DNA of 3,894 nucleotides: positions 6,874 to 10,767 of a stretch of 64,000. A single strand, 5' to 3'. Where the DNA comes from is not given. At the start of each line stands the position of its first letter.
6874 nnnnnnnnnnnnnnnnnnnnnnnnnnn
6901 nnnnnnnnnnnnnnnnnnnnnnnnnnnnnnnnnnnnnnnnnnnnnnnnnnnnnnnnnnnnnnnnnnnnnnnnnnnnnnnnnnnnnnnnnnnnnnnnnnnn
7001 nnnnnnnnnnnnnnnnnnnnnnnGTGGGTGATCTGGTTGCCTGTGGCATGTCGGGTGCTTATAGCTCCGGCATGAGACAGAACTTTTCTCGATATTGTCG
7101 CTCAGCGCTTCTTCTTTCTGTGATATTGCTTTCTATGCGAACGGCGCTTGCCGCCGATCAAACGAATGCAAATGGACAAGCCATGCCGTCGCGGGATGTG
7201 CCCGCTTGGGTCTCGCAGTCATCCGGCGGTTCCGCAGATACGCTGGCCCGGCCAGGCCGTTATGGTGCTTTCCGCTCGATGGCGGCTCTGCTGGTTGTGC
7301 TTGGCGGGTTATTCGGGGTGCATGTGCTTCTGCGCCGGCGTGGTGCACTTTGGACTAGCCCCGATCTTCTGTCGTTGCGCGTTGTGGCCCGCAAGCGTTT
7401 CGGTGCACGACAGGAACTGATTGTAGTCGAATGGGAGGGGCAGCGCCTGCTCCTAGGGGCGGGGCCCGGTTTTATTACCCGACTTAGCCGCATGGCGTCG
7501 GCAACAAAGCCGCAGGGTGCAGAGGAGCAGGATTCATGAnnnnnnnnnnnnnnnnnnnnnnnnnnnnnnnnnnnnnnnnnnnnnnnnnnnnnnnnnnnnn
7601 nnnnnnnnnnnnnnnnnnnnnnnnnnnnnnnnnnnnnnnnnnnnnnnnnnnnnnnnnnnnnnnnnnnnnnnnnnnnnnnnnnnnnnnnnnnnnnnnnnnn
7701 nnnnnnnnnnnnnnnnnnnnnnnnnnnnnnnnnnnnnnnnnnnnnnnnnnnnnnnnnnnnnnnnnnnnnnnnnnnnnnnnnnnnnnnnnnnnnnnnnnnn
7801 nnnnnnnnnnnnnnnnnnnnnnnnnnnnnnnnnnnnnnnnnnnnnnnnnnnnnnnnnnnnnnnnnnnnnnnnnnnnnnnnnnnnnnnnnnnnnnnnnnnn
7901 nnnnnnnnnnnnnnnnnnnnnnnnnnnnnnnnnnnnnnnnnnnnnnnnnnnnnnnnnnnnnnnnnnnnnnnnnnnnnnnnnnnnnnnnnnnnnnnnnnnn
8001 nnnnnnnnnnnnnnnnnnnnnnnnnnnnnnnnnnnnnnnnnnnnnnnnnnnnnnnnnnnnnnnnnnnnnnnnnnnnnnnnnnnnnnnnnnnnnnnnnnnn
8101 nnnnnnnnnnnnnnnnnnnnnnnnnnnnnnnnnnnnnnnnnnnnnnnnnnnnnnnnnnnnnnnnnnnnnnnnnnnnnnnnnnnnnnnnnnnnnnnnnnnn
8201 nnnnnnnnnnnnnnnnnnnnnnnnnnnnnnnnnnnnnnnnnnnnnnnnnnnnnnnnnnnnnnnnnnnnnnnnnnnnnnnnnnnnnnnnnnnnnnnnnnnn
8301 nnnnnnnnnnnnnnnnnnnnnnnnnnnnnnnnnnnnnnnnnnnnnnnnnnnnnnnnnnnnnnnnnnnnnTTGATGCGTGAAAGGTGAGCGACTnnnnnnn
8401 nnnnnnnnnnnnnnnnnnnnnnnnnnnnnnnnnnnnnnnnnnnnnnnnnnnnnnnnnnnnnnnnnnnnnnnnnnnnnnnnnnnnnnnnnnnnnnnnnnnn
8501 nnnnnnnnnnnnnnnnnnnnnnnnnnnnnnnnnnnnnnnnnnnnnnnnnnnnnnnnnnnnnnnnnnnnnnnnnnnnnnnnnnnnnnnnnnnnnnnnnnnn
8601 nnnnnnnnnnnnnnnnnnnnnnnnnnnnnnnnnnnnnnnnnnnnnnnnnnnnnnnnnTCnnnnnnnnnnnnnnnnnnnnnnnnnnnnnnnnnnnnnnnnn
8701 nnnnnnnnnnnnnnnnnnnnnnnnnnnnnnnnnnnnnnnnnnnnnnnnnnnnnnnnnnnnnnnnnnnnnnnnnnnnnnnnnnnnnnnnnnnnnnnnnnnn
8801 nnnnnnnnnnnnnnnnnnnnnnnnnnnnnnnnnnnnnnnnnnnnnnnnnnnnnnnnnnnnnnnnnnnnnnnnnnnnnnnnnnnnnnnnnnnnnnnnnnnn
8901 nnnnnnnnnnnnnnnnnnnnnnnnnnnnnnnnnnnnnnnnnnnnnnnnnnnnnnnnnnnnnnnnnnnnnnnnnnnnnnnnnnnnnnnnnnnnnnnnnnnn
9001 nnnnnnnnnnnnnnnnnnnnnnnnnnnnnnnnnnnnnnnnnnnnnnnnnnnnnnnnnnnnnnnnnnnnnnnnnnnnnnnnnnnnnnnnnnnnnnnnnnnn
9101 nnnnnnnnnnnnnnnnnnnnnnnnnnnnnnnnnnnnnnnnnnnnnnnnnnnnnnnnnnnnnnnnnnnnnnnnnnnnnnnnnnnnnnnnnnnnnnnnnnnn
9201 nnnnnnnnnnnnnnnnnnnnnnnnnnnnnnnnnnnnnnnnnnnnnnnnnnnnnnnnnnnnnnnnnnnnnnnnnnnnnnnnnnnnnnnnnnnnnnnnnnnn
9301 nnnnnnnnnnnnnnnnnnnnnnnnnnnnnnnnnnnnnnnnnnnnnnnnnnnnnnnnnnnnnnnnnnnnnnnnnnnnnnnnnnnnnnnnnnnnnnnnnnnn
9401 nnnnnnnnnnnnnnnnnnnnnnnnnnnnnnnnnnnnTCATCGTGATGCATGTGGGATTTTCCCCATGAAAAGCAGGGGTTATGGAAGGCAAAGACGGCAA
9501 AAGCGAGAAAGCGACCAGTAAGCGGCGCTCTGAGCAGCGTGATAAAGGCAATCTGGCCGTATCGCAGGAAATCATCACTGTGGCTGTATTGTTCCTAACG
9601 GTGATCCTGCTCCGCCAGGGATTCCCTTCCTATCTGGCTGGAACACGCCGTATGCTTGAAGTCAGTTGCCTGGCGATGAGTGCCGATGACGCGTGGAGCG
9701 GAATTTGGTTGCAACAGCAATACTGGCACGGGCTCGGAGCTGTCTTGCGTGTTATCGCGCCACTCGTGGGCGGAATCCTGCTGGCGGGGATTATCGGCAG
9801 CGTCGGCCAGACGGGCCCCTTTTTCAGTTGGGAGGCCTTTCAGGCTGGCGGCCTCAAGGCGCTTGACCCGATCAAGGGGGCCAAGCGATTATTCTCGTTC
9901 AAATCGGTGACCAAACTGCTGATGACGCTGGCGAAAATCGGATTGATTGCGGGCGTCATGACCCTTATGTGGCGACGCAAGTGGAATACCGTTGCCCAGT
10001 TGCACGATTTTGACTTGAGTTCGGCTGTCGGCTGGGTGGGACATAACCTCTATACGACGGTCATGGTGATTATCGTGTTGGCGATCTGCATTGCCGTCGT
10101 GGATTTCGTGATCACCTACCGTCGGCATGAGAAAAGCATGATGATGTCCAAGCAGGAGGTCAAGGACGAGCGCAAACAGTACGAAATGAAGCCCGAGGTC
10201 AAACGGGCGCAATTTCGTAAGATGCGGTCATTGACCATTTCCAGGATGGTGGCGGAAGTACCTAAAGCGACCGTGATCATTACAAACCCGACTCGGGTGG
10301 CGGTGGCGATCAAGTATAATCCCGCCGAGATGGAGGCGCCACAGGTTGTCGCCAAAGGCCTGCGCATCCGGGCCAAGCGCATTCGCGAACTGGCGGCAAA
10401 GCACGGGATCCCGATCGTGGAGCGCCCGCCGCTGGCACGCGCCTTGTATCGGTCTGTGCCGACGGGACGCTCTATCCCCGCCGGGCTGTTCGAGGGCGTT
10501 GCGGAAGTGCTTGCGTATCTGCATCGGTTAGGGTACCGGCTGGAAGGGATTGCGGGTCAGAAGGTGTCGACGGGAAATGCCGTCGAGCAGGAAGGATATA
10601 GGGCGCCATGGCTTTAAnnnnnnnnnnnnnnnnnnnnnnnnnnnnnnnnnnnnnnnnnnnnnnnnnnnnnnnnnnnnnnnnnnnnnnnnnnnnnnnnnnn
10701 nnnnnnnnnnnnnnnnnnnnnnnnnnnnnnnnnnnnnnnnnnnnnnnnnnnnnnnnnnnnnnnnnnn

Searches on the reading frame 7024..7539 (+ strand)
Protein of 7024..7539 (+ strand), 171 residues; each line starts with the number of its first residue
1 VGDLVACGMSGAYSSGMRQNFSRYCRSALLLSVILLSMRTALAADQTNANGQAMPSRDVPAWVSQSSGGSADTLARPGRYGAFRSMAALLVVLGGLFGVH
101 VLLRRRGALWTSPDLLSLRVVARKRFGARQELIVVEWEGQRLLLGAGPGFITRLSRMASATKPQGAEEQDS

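Call 8: search_protein_families(library=pfam, proteins=[window:7024-7539:+], max_evalue=0.01)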
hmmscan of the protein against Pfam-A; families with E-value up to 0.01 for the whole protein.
window:7024-7539:+ (171 aa): 1 family
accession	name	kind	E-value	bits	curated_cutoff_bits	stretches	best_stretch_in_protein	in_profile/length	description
PF04347.18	FliO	-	6.1e-08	33.1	22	1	116-169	20-73/91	Flagellar biosynthesis protein, FliO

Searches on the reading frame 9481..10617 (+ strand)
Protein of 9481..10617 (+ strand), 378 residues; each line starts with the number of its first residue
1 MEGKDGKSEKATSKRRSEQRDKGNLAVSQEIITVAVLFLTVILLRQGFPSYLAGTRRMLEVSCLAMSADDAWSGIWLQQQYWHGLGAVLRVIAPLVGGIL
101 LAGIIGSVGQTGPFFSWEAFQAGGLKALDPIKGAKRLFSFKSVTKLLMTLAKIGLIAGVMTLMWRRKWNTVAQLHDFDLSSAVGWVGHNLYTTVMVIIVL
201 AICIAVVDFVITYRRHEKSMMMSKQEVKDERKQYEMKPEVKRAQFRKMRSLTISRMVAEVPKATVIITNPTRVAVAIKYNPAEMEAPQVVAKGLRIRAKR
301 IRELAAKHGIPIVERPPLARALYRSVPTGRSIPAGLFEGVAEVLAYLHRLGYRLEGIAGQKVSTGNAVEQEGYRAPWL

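Call 8: search_protein_families(library=pfam, proteins=[window:9481-10617:+], max_evalue=0.01)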
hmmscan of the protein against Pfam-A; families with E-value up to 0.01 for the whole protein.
window:9481-10617:+ (378 aa): 2 families
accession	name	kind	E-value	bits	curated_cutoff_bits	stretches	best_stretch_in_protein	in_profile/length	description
PF01312.24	Bac_export_2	-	1.9e-99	333.5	24.4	1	6-347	2-335/335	FlhB HrpN YscU SpaS Family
PF11368.13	DUF3169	-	0.00059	19.9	31.6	1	140-234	4-97/250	Protein of unknown function (DUF3169)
